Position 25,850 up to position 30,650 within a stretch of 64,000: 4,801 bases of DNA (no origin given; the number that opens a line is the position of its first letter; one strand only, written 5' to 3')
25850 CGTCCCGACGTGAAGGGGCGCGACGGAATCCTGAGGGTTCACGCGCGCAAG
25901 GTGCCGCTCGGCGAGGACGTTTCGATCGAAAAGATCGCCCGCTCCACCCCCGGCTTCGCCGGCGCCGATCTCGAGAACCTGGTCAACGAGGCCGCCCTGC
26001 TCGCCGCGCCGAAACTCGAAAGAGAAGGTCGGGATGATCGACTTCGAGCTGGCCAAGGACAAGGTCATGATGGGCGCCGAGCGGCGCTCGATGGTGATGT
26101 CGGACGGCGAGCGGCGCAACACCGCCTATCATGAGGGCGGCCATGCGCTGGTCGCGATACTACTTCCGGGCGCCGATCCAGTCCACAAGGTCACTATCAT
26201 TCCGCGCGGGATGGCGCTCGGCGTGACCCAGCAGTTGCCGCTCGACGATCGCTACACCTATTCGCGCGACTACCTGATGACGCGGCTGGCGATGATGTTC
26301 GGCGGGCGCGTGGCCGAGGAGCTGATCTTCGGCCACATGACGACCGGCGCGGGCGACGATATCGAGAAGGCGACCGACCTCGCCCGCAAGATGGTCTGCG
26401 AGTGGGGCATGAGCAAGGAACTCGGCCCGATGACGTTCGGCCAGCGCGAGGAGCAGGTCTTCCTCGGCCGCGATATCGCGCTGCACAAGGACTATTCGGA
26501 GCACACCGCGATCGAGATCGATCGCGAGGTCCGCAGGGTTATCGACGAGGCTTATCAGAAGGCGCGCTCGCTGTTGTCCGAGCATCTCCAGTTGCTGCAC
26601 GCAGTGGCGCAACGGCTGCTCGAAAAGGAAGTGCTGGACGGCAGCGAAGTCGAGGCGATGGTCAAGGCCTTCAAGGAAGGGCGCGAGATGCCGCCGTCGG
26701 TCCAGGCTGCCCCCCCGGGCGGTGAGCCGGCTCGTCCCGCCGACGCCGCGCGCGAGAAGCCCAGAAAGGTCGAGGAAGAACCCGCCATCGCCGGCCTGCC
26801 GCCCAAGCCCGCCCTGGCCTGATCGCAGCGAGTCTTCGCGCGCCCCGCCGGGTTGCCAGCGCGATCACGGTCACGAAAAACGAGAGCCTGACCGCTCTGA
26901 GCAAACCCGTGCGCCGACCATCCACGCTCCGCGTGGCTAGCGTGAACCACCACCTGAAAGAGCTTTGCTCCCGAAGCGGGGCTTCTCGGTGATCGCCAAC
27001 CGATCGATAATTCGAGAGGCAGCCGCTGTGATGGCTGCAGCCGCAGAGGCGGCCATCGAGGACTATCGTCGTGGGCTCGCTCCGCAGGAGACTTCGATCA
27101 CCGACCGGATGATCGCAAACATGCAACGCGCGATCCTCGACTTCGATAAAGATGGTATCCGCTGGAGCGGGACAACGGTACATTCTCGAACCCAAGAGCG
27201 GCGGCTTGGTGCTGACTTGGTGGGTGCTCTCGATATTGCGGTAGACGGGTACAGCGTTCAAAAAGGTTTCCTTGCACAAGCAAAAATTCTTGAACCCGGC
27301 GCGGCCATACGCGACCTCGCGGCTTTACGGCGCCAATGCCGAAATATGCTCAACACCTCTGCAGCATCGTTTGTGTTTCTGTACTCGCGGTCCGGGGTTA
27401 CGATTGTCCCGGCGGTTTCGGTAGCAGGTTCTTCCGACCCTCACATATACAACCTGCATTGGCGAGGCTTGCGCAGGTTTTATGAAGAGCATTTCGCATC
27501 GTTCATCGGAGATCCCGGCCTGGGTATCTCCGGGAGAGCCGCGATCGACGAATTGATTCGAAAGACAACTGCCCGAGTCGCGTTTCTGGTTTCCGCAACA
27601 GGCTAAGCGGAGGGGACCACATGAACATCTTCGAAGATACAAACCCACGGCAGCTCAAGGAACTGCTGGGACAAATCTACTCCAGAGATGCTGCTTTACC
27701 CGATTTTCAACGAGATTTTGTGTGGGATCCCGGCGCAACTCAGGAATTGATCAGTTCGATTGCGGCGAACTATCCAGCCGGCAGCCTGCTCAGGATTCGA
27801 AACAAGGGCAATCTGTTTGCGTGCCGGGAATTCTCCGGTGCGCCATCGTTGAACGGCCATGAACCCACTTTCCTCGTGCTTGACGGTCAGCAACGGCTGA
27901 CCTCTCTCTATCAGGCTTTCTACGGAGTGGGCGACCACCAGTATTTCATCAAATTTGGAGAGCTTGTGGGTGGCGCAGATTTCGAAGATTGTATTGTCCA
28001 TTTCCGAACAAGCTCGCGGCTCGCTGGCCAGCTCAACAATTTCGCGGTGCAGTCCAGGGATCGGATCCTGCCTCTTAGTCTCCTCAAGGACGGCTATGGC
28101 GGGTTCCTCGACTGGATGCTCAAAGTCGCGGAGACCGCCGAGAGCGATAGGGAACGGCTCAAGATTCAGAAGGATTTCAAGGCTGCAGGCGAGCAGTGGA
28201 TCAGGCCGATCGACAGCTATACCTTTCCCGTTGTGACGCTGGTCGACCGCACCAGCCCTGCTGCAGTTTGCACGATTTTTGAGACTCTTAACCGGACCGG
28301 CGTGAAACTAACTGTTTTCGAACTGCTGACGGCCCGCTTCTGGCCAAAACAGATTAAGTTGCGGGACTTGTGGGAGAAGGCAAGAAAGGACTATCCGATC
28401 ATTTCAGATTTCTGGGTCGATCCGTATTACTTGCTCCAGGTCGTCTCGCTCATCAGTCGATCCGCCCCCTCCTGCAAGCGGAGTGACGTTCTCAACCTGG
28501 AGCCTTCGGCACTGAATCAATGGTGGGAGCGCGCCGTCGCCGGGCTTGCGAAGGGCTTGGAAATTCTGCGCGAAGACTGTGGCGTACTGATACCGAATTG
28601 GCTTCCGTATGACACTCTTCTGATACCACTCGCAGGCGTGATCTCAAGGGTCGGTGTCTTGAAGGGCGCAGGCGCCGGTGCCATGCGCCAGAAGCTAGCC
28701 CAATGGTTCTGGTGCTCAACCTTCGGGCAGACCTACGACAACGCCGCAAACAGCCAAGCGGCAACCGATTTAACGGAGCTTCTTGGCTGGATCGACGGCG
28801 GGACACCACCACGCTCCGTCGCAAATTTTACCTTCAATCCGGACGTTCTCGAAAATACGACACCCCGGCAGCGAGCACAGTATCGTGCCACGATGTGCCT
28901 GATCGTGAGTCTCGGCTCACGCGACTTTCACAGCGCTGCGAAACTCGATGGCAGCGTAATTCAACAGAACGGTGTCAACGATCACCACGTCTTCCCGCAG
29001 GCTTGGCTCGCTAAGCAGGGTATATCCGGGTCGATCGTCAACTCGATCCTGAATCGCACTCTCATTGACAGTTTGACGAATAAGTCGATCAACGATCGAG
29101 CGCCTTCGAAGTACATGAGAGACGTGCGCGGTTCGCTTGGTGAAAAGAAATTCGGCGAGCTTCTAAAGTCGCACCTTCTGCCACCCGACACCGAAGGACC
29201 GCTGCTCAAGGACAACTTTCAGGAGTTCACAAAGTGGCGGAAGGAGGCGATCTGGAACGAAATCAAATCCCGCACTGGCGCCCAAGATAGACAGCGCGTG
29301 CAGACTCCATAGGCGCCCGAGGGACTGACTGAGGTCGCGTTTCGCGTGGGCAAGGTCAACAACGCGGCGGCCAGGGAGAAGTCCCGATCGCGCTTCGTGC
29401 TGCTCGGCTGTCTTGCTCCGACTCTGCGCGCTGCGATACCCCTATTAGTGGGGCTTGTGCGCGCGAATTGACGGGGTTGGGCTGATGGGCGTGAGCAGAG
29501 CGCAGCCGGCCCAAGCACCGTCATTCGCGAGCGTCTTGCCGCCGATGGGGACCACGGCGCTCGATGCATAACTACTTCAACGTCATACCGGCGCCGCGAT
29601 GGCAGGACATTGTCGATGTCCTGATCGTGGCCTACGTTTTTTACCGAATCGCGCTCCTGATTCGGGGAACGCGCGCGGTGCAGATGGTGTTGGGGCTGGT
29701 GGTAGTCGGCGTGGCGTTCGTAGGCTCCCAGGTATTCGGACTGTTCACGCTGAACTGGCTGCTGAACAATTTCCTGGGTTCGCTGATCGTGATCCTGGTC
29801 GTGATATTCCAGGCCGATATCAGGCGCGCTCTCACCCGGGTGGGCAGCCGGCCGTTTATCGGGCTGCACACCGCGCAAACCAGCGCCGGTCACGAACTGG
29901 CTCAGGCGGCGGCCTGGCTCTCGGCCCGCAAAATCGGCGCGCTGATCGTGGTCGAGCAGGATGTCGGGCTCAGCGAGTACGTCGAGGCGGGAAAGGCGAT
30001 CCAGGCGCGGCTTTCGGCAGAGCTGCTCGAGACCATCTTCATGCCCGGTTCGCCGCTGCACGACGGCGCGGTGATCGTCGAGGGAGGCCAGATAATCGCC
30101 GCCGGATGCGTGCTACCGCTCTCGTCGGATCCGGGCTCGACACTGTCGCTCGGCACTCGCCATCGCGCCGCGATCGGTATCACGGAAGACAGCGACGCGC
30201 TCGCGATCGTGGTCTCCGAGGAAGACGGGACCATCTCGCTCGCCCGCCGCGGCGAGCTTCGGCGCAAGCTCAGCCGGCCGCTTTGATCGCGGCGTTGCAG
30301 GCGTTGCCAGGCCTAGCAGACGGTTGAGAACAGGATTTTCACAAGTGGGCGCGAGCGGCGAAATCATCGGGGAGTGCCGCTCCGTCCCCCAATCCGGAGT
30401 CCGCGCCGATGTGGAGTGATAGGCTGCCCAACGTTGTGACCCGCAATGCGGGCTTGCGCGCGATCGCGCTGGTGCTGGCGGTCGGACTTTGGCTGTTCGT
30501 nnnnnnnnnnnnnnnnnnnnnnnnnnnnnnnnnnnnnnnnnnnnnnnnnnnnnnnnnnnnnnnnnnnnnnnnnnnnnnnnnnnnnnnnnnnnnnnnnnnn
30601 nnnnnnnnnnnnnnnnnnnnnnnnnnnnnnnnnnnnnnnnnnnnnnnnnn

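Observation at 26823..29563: Low-GC two-gene island between ftsH and cdaA: PD-(D/E)xK-like protein + DUF262/DUF1524 nuclease, a candidate uncharacterised defence pair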

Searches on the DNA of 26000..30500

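Call 95: search_rna_families(source=window, start=26000, end=30500, threshold=evalue, max_evalue=0.1)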
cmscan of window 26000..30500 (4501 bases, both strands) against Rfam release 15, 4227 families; matches with E-value up to 0.1: 0.
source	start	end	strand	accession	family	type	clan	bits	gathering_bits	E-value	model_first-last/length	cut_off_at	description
